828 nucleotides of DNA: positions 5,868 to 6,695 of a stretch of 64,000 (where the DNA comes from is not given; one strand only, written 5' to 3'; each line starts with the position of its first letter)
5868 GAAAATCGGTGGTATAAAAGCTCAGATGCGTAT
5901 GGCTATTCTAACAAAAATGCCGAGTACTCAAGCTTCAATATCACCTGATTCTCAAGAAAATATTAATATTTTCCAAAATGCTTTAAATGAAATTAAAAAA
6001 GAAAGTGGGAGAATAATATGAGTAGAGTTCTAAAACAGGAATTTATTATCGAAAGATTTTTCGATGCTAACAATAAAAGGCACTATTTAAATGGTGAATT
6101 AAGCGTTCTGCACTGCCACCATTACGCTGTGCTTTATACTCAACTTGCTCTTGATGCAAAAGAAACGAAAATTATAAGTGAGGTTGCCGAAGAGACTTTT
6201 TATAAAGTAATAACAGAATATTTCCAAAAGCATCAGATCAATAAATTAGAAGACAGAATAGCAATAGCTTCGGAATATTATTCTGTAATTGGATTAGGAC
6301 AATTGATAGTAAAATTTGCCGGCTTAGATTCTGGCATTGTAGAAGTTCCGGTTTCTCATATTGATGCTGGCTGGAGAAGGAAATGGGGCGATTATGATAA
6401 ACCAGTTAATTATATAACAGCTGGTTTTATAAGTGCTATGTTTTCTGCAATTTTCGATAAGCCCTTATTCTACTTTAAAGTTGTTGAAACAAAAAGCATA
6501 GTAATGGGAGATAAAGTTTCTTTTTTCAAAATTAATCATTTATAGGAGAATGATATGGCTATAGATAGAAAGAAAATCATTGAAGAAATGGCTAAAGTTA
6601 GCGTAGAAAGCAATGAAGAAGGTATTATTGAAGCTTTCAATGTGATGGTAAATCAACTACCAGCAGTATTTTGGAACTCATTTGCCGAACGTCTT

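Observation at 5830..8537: Operon of a 63-aa protein plus two V4R-like paralogs, sitting between two paralogous lipoproteins and a tandem-sCache_2 lipoprotein with no output domain: candidate ligand-sensing module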

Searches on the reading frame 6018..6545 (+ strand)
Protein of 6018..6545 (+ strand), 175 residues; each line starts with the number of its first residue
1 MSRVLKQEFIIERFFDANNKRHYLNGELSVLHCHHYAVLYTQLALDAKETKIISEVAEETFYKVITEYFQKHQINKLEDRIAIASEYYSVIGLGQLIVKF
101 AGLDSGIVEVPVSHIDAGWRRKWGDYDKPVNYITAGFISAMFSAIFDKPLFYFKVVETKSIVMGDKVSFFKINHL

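Call 3: search_protein_families(library=pfam, proteins=[window:6018-6545:+], max_evalue=1)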
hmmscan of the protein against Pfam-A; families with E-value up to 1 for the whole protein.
window:6018-6545:+ (175 aa): 3 families
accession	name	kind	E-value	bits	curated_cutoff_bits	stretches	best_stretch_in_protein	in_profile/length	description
PF02830.23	V4R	-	0.027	15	31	1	121-159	12-47/62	V4R domain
PF18546.6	MetOD1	-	0.11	13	23.8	1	48-173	16-142/142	Methanogen output domain 1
PF25828.1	CC_Cfap43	-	0.13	10.6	27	1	17-68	178-230/868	Cfap43 coiled coil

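Call 4: search_protein_families(library=ncbifam, proteins=[window:6018-6545:+], max_evalue=1)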
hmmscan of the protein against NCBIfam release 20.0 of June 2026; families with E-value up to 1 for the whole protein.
window:6018-6545:+ (175 aa): 2 families
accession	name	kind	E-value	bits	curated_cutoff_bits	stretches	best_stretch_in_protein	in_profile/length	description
NF053782.1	ChlnTransRegdde3219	equivalog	0.0039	16.7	450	1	14-117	36-137/278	choline utilization transcriptional activator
NF053755.1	MsvR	equivalog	0.063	12.9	220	1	118-172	185-236/236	transcriptional factor MsvR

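Call 5: find_homologous_proteins(query=window:6018-6545:+, max_evalue=0.001)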
Query window:6018-6545:+ (175 aa): 207 proteins with E <= 0.001 among 232 candidates; the best 120 are listed.
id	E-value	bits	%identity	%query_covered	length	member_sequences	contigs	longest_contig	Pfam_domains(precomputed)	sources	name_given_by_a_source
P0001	1.8e-110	385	99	100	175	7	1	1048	-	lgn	-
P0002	1.4e-92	326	83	100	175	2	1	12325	-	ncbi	-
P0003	6.3e-92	324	80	100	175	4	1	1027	-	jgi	-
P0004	1.4e-85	304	76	99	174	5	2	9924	-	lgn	-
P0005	8.1e-64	233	57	99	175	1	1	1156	-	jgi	jgi:hypothetical protein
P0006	2.2e-62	228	57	99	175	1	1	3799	-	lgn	-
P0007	6.2e-62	227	59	93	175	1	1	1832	-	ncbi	-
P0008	9.3e-62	226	55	99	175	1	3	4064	-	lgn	-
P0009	1.4e-60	222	61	93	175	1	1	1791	-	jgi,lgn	-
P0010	6.0e-60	220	54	98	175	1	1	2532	-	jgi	jgi:hypothetical protein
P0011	6.7e-60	220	56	98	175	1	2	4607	-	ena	-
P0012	1.1e-59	219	55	98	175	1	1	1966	-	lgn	-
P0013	4.0e-59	218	55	98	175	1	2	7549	-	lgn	-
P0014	9.8e-59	216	56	98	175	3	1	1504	-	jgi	jgi:hypothetical protein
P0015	1.9e-58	215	57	98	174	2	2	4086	-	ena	-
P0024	1.6e-56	209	53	98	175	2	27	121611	-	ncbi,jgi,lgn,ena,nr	ncbi:MAG TPA: hypothetical protein PKH24_10875 [Sedimentisphaerales bacterium]|jgi:hypothetical prot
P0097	1.5e-49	186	54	91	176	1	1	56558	-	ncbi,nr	ncbi:MAG: hypothetical protein N2517_07350 [Ignavibacteria bacterium]|nr:hypothetical protein [Ignav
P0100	2.4e-49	186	51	91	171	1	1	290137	-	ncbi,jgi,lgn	ncbi:MAG: hypothetical protein RIT27_733 [Pseudomonadota bacterium]|jgi:predicted hydrocarbon bindin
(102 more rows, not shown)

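Call 7: find_encoding_contigs(protein=P0024, flank=8000, max_places=3)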
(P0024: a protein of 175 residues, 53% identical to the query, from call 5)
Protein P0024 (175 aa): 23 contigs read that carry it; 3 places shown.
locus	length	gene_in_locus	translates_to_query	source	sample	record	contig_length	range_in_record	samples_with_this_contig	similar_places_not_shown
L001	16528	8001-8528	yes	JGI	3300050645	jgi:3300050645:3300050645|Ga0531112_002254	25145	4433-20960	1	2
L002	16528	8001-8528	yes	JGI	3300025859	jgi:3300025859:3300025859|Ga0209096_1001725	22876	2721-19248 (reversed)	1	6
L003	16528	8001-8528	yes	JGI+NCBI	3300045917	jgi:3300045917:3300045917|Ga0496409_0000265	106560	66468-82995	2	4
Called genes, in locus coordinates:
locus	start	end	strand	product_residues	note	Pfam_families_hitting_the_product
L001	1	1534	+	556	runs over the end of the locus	-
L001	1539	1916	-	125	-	PF01850:PIN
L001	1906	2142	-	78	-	-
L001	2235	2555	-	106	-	PF00166:Cpn10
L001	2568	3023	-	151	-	PF03168:LEA_2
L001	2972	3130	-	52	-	-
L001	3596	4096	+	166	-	PF01584:CheW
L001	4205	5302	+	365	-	-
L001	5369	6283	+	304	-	PF11231:DUF3034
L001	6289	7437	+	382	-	PF00155:Aminotran_1_2, PF00266:Aminotran_5, PF01041:DegT_DnrJ_EryC1 (weak), PF01053:Cys_Met_Meta_PP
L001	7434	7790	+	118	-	-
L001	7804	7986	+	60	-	-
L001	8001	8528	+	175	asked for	-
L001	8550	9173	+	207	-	-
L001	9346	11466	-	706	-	PF05448:AXE1 (weak), PF00561:Abhydrolase_1 (faint), PF00326:Peptidase_S9 (weak)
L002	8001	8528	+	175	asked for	-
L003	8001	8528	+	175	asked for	-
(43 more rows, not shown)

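Call 8: find_encoding_contigs(protein=P0100, flank=8000, max_places=2)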
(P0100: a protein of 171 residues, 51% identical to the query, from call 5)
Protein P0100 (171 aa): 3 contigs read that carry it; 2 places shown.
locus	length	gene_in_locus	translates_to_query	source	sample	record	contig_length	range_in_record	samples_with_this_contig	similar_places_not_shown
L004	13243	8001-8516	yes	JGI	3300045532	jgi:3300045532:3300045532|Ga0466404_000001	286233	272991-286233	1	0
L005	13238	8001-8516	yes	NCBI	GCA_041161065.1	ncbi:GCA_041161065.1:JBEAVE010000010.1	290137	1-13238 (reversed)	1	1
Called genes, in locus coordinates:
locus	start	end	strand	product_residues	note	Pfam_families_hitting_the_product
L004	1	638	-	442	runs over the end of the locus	PF03721:UDPG_MGDP_dh_N, PF00984:UDPG_MGDP_dh, PF03720:UDPG_MGDP_dh_C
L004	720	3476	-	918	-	PF00133:tRNA-synt_1, PF01921:tRNA-synt_1f (faint), PF09334:tRNA-synt_1g, PF13603:tRNA-synt_1_2, PF01406:tRNA-synt_1e, PF08264:Anticodon_1, PF06827:zf-FPG_IleRS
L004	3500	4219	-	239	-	PF26618:DUF8196 (weak)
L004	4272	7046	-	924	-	PF07517:SecA_DEAD, PF00270:DEAD (weak), PF01043:SecA_PP_bind, PF21090:P-loop_SecA, PF07516:SecA_SW, PF02810:SEC-C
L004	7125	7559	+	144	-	PF05258:DciA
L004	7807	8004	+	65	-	-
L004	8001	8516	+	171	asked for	-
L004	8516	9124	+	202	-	-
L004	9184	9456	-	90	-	PF00076:RRM_1, PF13893:RRM_5 (weak)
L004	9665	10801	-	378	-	PF01551:Peptidase_M23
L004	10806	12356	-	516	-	PF01676:Metalloenzyme, PF06415:iPGM_N, PF01663:Phosphodiest (weak)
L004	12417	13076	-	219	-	PF06790:UPF0259 (weak)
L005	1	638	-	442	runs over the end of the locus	PF03721:UDPG_MGDP_dh_N, PF00984:UDPG_MGDP_dh, PF03720:UDPG_MGDP_dh_C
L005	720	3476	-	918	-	PF00133:tRNA-synt_1, PF01921:tRNA-synt_1f (faint), PF09334:tRNA-synt_1g, PF13603:tRNA-synt_1_2, PF01406:tRNA-synt_1e, PF08264:Anticodon_1, PF06827:zf-FPG_IleRS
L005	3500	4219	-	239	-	PF26618:DUF8196 (weak)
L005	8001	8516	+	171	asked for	-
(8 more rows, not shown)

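Call 9: find_encoding_contigs(protein=P0097, flank=8000, max_places=2)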
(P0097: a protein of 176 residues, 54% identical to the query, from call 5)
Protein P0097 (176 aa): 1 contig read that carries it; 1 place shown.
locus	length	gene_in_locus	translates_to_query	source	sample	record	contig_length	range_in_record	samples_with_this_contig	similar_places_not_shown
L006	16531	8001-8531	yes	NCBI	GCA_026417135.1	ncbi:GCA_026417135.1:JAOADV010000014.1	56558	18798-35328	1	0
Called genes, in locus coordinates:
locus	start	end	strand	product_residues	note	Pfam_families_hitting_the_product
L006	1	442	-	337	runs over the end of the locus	PF02912:Phe_tRNA-synt_N, PF01409:tRNA-synt_2d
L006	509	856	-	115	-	PF00453:Ribosomal_L20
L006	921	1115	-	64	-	PF01632:Ribosomal_L35p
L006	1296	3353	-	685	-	PF13380:CoA_binding_2, PF13607:Succ_CoA_lig, PF13549:ATP-grasp_5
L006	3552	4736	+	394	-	PF01555:N6_N4_Mtase, PF01170:UPF0020 (weak)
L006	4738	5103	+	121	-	PF27324:MjaV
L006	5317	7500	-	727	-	PF01642:MM_CoA_mutase, PF02310:B12-binding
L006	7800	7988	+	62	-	-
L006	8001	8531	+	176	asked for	-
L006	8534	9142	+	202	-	-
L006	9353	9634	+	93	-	-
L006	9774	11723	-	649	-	PF13568:OMP_b-brl_2, PF00691:OmpA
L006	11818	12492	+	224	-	-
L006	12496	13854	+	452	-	PF01336:tRNA_anti-codon, PF00152:tRNA-synt_2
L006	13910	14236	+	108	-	PF00085:Thioredoxin, PF13098:Thioredoxin_2 (weak), PF13905:Thioredoxin_8 (faint)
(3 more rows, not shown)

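Call 11: search_solved_structures(query=window:6018-6545:+, max_evalue=10)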
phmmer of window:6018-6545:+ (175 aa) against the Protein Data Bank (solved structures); distinct sequences matched with E-value up to 10: 2.
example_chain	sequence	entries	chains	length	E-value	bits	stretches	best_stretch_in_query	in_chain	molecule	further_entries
8b6f_A8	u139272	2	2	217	0.09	16.3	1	57-95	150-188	NDUTT15 | ND5a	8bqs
8gym_tf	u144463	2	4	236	0.11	16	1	57-95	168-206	NDUTT15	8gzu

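Call 27: predict_structure(alignment_id=A1)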
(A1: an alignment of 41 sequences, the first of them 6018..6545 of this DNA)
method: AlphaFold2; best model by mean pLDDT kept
length: 175 residues; sequences in the alignment: 41
mean_pLDDT: 90.3   pTM: 0.86
mean pLDDT of the five models: 90.3, 89.8, 89.5, 88.7, 88.6
residues with pLDDT >= 90: 133; 70-90: 28; 50-70: 8; < 50: 6
segments of 3 or more residues with pLDDT < 50: 1-5
pLDDT, mean of each block of 10 residues (from residue 1): 57 86 78 72 94 94 95 95 94 94 97 95 95 97 98 97 98 94
secondary structure, 60 per line:
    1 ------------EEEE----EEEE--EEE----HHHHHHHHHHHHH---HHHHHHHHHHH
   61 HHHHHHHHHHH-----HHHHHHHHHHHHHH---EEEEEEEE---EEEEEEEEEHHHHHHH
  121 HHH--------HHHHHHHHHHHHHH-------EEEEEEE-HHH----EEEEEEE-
elements in order: E13-16 E21-24 E27-29 H34-46 H50-71 H77-90 E94-101 E105-113 H114-123 H132-145 E153-159 E168-174

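Call 31: fold_search(model_id=the predicted structure, library=pdb)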
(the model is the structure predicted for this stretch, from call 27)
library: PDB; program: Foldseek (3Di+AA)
matches with E <= 10: 255; with E <= 0.001: 38
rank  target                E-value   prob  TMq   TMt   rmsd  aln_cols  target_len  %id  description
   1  5kbh_A                2.1e-08  1.00  0.77  0.68   2.7       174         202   13  CRYSTAL STRUCTURE OF THE AROMATIC SENSOR DOMAIN OF MOPR IN COMPLEX WITH 3-CHLORO-PHENOL (released 2016-07-13)
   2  5frw_A                3.0e-08  1.00  0.77  0.68   2.7       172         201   10  crystal structure of the phenol-responsive sensory domain of the transcription activator PoxR with Phenol (released 2016-04-06)
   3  5frv_A                5.0e-08  1.00  0.77  0.68   2.7       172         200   10  crystal structure of the phenol-responsive sensory domain of the transcription activator PoxR in complex with 4-methyl (released 2016-03-30)
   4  5frz_A                5.3e-08  1.00  0.77  0.70   2.6       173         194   10  crystal structure of the phenol-responsive sensory domain of the transcription activator PoxR with 3,4-dimethylphenol (released 2016-03-30)
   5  5kbe_A                5.6e-08  1.00  0.76  0.68   2.7       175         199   13  CRYSTAL STRUCTURE OF THE AROMATIC SENSOR DOMAIN OF MOPR IN COMPLEX WITH PHENOL (released 2016-07-13)
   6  5fru_A                7.1e-08  1.00  0.77  0.70   2.7       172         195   10  crystal structure of the phenol-responsive sensory domain of the transcription activator PoxR (released 2016-03-30)
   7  5kbg_A                8.0e-08  1.00  0.76  0.66   2.7       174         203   12  CRYSTAL STRUCTURE OF THE AROMATIC SENSOR DOMAIN OF MOPR IN COMPLEX WITH OCRESOL (released 2016-07-13)
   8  5kbg_B                8.0e-08  1.00  0.74  0.66   2.8       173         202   12  CRYSTAL STRUCTURE OF THE AROMATIC SENSOR DOMAIN OF MOPR IN COMPLEX WITH OCRESOL (released 2016-07-13)
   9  5kbi_B                8.5e-08  1.00  0.76  0.67   2.8       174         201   12  CRYSTAL STRUCTURE OF THE AROMATIC SENSOR DOMAIN OF MOPR IN COMPLEX WITH CATACHOL (released 2016-07-13)
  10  5frx_A                1.2e-07  1.00  0.77  0.70   2.7       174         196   11  crystal structure of the phenol-responsive sensory domain of the transcription activator PoxR in complex with 4-nitrop (released 2016-03-30)
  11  7vqf                  1.3e-07  1.00  0.77  0.71   2.7       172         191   11  Phenol binding protein, MopR (released 2022-09-07)
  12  5kbh_B                1.8e-07  1.00  0.74  0.66   2.9       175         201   13  CRYSTAL STRUCTURE OF THE AROMATIC SENSOR DOMAIN OF MOPR IN COMPLEX WITH 3-CHLORO-PHENOL (released 2016-07-13)
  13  5frw_B                1.9e-07  1.00  0.77  0.69   2.7       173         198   10  crystal structure of the phenol-responsive sensory domain of the transcription activator PoxR with Phenol (released 2016-04-06)
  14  5kbe_B                1.9e-07  1.00  0.75  0.65   2.8       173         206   12  CRYSTAL STRUCTURE OF THE AROMATIC SENSOR DOMAIN OF MOPR IN COMPLEX WITH PHENOL (released 2016-07-13)
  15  5kbi_A                2.3e-07  1.00  0.76  0.67   2.7       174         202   12  CRYSTAL STRUCTURE OF THE AROMATIC SENSOR DOMAIN OF MOPR IN COMPLEX WITH CATACHOL (released 2016-07-13)
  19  6aq3_E                8.4e-05  1.00  0.55  0.56   4.2       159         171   12  Crystal structure of a trafficking protein particle complex subunit 3 from Naegleria fowleri covalently bound to palmi (released 2017-08-30)
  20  2osd                  1.2e-04  1.00  0.53  0.61   3.9       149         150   15  Crystal structure of a vinyl-4-reductase family protein (mj_1460) from methanocaldococcus jannaschii dsm at 2.40 A resol (released 2007-02-20)
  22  6aq3_B                1.5e-04  1.00  0.51  0.52   5.1       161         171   13  Crystal structure of a trafficking protein particle complex subunit 3 from Naegleria fowleri covalently bound to palmi (released 2017-08-30)
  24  6aq3_C                2.1e-04  1.00  0.55  0.57   4.2       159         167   14  Crystal structure of a trafficking protein particle complex subunit 3 from Naegleria fowleri covalently bound to palmi (released 2017-08-30)
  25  6aq3_A                2.7e-04  1.00  0.54  0.57   4.3       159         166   14  Crystal structure of a trafficking protein particle complex subunit 3 from Naegleria fowleri covalently bound to palmi (released 2017-08-30)
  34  6aq3_F                6.1e-04  1.00  0.54  0.56   4.3       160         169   14  Crystal structure of a trafficking protein particle complex subunit 3 from Naegleria fowleri covalently bound to palmi (released 2017-08-30)
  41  6aq3_D                1.3e-03  1.00  0.53  0.54   4.2       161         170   10  Crystal structure of a trafficking protein particle complex subunit 3 from Naegleria fowleri covalently bound to palmi (released 2017-08-30)
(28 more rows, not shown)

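Call 42: search_solved_structures(query=A1, max_evalue=10, show_alignments=3)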
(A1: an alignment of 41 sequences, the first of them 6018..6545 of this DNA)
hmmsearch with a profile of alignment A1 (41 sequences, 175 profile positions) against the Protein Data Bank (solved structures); distinct sequences matched with E-value up to 10: 4.
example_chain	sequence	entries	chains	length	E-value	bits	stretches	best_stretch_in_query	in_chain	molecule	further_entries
9c5c_S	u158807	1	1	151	0.26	14.6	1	31-100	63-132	AP-3 complex subunit sigma-1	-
9rtw_S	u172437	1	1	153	0.27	14.5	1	31-100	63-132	AP-3 complex subunit sigma-1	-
9rtx_s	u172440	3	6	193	0.46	13.8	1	33-100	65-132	AP-3 complex subunit sigma-1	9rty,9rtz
9c58_S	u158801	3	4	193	0.46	13.8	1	33-100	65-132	AP-3 complex subunit sigma-1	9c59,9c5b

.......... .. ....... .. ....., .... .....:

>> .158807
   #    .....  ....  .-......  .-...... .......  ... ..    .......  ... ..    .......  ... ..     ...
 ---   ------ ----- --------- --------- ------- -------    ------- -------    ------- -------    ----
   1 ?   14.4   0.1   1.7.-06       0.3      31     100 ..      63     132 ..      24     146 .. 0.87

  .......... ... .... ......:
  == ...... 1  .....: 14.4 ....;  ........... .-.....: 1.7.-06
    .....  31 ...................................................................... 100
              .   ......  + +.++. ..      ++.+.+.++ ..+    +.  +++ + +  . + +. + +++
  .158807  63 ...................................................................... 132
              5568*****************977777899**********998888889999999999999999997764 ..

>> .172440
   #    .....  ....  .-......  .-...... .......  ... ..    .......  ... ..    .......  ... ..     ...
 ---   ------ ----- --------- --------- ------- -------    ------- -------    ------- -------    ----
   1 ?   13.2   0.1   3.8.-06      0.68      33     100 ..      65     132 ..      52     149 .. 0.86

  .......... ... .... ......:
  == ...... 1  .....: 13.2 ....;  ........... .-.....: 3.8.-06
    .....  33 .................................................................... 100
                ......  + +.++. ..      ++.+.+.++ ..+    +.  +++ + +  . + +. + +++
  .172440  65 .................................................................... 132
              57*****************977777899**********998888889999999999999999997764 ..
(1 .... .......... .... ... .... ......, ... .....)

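Call 76: search_protein_families(library=padloc, proteins=[window:6018-6545:+], max_evalue=0.01)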
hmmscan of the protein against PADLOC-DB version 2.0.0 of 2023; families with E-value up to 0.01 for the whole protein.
window:6018-6545:+ (175 aa): 0 families
